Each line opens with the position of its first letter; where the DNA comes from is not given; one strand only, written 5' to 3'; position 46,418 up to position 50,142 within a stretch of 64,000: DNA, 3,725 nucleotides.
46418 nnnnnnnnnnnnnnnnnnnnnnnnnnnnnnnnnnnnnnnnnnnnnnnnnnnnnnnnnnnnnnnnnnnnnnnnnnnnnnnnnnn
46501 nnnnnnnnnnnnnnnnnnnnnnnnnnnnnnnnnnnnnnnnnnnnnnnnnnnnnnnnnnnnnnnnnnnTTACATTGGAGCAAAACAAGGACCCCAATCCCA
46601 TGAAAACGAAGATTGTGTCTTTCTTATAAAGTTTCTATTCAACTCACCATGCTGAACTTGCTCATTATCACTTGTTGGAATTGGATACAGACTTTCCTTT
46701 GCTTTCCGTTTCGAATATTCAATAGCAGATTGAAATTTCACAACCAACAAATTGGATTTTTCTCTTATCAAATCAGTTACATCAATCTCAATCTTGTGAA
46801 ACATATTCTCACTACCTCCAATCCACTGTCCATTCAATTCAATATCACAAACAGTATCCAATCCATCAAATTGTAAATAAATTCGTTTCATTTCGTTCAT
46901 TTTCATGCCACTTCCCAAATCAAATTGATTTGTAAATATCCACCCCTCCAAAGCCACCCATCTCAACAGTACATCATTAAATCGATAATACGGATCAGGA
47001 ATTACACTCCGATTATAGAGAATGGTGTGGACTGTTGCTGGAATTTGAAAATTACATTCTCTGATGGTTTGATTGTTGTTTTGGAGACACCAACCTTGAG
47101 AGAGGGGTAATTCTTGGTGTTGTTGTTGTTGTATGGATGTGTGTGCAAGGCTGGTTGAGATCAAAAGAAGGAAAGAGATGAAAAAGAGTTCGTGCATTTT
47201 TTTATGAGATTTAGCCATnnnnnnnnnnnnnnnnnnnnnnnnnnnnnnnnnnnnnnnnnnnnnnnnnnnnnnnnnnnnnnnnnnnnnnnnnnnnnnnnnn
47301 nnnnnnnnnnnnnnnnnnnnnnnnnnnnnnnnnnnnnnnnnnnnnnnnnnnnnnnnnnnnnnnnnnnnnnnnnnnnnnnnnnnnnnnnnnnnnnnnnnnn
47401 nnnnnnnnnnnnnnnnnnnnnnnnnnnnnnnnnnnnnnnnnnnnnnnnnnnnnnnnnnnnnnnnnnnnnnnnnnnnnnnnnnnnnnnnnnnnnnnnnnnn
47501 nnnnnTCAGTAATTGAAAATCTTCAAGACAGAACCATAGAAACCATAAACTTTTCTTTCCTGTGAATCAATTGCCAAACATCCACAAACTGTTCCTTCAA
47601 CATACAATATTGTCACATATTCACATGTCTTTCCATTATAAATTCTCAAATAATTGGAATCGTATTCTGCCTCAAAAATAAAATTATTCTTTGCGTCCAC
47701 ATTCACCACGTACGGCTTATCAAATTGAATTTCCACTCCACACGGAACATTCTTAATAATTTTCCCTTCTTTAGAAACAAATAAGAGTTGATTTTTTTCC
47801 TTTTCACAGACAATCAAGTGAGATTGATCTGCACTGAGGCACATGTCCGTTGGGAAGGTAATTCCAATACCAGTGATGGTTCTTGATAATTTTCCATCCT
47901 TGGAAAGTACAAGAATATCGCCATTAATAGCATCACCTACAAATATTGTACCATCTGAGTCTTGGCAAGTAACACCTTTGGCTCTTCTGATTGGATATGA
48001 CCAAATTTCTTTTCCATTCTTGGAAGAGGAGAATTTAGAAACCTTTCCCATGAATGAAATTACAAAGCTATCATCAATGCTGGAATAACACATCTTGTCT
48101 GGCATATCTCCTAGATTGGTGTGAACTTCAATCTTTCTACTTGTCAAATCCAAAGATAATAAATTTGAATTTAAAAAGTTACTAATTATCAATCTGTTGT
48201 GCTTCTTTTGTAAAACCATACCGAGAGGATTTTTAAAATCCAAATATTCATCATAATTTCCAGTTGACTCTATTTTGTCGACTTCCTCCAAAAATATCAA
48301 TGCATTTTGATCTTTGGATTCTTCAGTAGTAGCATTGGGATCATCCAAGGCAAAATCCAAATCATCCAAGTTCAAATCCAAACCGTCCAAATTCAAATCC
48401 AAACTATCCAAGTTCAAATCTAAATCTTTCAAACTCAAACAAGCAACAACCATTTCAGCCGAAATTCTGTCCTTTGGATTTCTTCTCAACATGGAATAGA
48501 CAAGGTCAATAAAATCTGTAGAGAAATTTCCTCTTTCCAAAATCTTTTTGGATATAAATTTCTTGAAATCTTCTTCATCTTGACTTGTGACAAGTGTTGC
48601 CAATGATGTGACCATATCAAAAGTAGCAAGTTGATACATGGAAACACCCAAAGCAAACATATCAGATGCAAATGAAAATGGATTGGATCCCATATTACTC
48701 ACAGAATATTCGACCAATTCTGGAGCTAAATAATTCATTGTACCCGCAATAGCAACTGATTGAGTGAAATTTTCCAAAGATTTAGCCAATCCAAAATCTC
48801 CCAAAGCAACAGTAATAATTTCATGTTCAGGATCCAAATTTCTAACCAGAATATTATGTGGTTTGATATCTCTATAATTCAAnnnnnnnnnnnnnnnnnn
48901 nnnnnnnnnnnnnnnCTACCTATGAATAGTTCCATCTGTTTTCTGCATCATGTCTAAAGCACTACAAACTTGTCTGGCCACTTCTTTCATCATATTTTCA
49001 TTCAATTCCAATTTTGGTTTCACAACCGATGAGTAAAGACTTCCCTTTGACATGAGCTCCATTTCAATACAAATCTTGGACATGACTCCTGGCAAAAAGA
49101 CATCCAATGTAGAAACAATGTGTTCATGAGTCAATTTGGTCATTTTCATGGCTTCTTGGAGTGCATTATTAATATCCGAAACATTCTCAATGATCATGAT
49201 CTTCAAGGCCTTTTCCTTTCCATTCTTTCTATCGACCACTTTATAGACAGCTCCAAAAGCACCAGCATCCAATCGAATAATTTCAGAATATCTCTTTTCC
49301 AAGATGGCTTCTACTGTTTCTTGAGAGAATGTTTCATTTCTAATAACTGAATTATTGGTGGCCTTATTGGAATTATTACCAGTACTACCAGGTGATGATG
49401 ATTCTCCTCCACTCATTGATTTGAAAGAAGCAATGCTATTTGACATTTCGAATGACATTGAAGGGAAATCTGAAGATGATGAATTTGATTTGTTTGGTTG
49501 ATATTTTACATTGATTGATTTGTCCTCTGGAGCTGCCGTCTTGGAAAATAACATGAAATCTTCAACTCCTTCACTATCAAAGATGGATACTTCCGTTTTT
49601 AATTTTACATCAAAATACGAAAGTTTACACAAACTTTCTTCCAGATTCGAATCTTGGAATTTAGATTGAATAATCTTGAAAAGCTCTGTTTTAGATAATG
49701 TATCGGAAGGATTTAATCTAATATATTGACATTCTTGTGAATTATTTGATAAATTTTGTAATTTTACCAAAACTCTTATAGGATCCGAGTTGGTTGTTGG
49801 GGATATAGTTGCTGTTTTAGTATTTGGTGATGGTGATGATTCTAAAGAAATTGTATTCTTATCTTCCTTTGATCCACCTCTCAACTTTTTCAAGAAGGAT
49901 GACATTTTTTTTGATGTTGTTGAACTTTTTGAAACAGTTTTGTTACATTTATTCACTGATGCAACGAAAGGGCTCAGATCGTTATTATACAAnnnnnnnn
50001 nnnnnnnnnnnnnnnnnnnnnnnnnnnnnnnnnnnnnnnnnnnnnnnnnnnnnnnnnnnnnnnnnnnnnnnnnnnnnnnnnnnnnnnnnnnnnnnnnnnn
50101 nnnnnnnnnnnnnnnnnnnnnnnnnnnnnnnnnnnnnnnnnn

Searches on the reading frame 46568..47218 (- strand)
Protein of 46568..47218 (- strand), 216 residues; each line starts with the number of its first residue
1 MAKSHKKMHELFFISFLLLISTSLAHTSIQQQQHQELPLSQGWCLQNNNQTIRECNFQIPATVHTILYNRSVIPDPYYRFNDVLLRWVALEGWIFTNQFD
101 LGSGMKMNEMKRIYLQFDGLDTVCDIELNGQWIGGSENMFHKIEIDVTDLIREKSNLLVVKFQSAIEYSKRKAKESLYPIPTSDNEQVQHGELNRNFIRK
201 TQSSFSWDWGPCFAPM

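Call 33: search_protein_families(library=pfam, proteins=[window:46568-47218:-], max_evalue=0.001)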
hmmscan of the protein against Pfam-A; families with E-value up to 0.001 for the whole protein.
window:46568-47218:- (216 aa): 2 families
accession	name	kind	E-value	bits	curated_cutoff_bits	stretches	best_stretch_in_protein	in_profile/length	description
PF22666.2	Glyco_hydro_2_N2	-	9.2e-47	159.6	27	1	43-216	1-163/167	Glycosyl hydrolase 2 galactose-binding domain-like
PF02837.24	Glyco_hydro_2_N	-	2.5e-06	28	28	1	95-162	69-133/169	Glycosyl hydrolases family 2, sugar binding domain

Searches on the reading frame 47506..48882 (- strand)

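Call 33: search_protein_families(library=pfam, proteins=[window:47506-48882:-], max_evalue=0.001)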
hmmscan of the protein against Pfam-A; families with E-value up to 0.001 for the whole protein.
window:47506-48882:- (458 aa): 2 families
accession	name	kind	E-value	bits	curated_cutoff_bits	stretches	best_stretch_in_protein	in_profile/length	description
PF00069.31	Pkinase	-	7.5e-23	81.7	31.7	1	3-146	121-258/263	Protein kinase domain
PF07714.23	PK_Tyr_Ser-Thr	-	1.9e-08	34.4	23.1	1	4-148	126-257/258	Protein tyrosine and serine/threonine kinase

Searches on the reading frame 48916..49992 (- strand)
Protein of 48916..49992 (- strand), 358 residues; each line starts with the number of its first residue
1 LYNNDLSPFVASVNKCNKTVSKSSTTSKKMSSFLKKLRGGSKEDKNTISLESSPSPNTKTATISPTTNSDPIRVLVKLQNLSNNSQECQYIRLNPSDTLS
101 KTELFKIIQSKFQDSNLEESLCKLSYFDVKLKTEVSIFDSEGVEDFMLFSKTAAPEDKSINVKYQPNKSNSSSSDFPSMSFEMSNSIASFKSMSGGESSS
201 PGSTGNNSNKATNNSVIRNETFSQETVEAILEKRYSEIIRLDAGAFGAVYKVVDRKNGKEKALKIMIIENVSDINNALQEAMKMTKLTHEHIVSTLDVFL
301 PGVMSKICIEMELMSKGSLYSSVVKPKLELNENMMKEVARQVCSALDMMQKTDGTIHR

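Call 33: search_protein_families(library=pfam, proteins=[window:48916-49992:-], max_evalue=0.001)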
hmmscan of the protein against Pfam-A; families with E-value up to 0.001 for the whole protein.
window:48916-49992:- (358 aa): 2 families
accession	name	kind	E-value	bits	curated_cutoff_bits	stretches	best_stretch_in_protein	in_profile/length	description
PF00069.31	Pkinase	-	7.3e-15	55.5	31.7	1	241-358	7-122/263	Protein kinase domain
PF07714.23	PK_Tyr_Ser-Thr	-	7.5e-13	48.8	23.1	1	240-358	6-126/258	Protein tyrosine and serine/threonine kinase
